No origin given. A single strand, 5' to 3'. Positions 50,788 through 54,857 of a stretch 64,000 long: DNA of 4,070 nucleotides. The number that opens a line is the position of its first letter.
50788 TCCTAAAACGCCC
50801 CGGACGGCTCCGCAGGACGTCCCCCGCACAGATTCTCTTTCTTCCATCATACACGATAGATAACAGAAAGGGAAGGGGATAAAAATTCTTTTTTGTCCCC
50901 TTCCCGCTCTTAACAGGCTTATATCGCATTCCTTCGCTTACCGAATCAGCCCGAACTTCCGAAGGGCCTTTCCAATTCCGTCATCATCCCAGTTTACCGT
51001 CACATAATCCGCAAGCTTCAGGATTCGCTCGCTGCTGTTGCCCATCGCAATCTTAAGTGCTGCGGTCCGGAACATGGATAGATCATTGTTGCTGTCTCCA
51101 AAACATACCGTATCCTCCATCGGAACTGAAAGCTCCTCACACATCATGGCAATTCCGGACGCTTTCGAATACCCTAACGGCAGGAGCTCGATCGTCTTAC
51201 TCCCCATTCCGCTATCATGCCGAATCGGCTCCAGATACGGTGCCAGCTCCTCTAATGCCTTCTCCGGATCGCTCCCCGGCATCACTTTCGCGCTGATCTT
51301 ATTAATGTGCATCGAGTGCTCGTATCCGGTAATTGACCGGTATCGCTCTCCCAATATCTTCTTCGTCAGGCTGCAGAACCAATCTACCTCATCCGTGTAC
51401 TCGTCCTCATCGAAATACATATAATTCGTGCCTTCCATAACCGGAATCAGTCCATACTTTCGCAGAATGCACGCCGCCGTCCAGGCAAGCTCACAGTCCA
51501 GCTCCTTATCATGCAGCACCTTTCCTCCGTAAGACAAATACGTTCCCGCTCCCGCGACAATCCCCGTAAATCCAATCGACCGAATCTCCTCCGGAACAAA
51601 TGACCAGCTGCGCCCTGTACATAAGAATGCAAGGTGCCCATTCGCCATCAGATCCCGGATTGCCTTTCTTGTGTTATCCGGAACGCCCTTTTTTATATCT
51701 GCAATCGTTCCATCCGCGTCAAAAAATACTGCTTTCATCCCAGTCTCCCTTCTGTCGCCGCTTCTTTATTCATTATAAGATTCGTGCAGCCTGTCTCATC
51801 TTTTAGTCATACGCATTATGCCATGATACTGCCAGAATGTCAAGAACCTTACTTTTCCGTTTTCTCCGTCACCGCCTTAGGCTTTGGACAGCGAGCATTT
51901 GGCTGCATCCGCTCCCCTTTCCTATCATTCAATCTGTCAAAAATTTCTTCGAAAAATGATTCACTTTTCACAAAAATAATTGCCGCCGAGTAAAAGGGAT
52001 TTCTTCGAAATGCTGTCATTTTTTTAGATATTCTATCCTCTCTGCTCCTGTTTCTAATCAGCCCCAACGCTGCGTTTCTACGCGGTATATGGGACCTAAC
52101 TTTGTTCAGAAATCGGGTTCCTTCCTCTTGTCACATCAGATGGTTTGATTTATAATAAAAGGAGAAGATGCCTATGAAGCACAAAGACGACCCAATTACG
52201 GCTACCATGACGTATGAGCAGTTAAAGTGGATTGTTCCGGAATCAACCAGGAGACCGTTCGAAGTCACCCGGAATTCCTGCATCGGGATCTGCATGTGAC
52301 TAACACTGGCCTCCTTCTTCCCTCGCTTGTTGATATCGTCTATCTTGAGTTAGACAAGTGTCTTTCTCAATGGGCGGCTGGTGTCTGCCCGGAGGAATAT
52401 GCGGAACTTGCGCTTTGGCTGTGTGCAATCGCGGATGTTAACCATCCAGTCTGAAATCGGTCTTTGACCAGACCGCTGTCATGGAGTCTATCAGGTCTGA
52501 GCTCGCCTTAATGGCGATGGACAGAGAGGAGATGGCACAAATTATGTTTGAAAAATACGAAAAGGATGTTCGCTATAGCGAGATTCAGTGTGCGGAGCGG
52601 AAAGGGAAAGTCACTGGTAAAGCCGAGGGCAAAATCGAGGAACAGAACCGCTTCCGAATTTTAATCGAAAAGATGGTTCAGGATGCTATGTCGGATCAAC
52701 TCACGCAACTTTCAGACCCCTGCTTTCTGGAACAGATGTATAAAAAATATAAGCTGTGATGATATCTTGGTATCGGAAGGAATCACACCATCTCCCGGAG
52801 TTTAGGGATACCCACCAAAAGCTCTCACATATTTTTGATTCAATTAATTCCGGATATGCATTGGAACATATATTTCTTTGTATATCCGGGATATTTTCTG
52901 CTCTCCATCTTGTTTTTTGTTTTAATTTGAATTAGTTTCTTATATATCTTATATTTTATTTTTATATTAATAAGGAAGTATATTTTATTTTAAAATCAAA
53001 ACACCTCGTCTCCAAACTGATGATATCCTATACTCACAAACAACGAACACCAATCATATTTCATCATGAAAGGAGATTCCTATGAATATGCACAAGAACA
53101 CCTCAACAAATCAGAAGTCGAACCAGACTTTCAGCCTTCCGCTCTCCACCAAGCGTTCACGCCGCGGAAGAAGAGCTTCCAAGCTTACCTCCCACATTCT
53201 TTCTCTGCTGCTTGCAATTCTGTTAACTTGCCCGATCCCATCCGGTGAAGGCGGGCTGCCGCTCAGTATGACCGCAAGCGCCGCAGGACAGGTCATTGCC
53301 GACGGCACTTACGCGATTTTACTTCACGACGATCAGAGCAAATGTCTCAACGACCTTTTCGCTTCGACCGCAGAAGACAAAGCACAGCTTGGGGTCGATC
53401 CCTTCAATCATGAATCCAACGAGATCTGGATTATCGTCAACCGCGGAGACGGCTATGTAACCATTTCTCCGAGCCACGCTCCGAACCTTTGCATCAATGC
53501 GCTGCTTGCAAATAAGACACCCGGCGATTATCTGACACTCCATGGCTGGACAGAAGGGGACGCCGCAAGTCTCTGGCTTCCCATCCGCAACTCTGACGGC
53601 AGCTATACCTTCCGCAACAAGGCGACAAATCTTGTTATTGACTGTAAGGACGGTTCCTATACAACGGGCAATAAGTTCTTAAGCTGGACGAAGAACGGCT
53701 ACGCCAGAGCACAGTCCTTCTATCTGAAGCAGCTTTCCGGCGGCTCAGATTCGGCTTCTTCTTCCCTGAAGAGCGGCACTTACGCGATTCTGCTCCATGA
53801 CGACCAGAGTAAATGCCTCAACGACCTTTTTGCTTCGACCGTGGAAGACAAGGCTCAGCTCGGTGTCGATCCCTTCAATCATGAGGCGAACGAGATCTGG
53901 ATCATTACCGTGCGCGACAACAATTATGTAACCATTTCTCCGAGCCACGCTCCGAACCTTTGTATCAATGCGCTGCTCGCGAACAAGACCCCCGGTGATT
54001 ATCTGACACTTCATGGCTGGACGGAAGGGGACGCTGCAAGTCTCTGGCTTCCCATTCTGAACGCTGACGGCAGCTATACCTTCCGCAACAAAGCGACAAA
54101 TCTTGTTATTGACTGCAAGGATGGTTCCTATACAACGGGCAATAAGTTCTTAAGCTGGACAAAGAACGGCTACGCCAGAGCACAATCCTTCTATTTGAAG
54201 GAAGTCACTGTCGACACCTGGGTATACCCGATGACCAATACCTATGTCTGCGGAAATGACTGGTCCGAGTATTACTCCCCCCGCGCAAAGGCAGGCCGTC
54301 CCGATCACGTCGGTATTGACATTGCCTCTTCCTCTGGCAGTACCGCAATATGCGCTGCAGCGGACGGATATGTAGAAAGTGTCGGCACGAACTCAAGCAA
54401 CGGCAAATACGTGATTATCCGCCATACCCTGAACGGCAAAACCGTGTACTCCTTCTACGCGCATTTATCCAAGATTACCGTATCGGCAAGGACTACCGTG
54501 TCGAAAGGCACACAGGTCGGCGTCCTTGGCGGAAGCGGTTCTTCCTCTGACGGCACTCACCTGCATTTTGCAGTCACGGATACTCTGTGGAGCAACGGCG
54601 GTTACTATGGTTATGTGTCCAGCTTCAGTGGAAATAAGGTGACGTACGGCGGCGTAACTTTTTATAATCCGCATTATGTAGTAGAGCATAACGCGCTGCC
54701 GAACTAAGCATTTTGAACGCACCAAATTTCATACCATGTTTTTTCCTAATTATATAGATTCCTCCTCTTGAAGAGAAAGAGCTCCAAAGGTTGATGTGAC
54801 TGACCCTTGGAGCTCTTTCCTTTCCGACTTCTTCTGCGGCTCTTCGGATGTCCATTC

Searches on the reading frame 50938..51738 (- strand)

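Call 32: search_protein_families(library=pfam, proteins=[window:50938-51738:-], max_evalue=0.01)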
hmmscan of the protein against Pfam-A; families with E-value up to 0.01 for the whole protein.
window:50938-51738:- (266 aa): 5 families
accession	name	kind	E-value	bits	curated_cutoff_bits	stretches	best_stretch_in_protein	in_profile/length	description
PF08282.18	Hydrolase_3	-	2.8e-43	148.9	20.9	1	4-259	1-255/255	haloacid dehalogenase-like hydrolase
PF00702.32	Hydrolase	-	2.8e-08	34.8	26.4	0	1-35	1-36/191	haloacid dehalogenase-like hydrolase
PF05116.19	S6PP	-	2.8e-08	34.1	20.3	1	181-242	155-216/247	Sucrose-6F-phosphate phosphohydrolase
PF02358.22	Trehalose_PPase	-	0.0034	17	27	0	5-93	1-97/235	Trehalose-phosphatase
PF13419.12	HAD_2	-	0.0061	17.1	23.8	0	194-231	139-176/178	Haloacid dehalogenase-like hydrolase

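Call 101: search_protein_families(library=padloc, proteins=[window:50938-51738:-], max_evalue=0.00001)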
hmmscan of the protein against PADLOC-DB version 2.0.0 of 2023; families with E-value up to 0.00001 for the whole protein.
window:50938-51738:- (266 aa): 0 families

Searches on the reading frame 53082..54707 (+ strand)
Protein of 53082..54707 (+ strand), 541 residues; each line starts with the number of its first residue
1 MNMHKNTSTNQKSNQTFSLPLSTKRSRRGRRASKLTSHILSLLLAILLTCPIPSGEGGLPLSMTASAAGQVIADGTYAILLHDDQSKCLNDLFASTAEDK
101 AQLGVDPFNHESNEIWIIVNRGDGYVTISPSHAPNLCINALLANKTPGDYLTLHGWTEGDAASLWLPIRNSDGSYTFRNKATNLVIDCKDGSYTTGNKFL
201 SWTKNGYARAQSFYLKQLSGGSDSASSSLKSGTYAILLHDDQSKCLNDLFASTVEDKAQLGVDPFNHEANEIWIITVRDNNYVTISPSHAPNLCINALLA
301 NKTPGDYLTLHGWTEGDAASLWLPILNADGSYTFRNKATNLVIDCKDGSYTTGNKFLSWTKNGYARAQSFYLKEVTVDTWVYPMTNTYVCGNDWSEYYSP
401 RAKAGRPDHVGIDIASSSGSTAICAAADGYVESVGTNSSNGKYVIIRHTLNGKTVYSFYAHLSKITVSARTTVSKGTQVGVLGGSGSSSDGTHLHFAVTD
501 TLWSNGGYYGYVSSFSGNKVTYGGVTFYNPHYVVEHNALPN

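Call 32: search_protein_families(library=pfam, proteins=[window:53082-54707:+], max_evalue=0.01)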
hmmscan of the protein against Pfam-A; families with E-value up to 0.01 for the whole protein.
window:53082-54707:+ (541 aa): 4 families
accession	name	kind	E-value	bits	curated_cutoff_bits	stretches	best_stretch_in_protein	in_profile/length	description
PF14200.12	RicinB_lectin_2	-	8.4e-22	78.1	25.6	6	137-199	25-86/89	Ricin-type beta-trefoil lectin domain-like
PF01551.29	Peptidase_M23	-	5.8e-20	71.7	28.7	1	409-499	3-88/96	Peptidase family M23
PF00652.28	Ricin_B_lectin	-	7.7e-12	45.9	29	2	84-212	9-125/126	Ricin-type beta-trefoil lectin domain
PF21595.3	CCL2-like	-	0.0004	20.9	27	0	255-295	24-66/127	CCL2 lectin-like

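Call 101: search_protein_families(library=padloc, proteins=[window:53082-54707:+], max_evalue=0.00001)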
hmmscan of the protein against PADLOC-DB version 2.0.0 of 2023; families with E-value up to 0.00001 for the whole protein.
window:53082-54707:+ (541 aa): 0 families
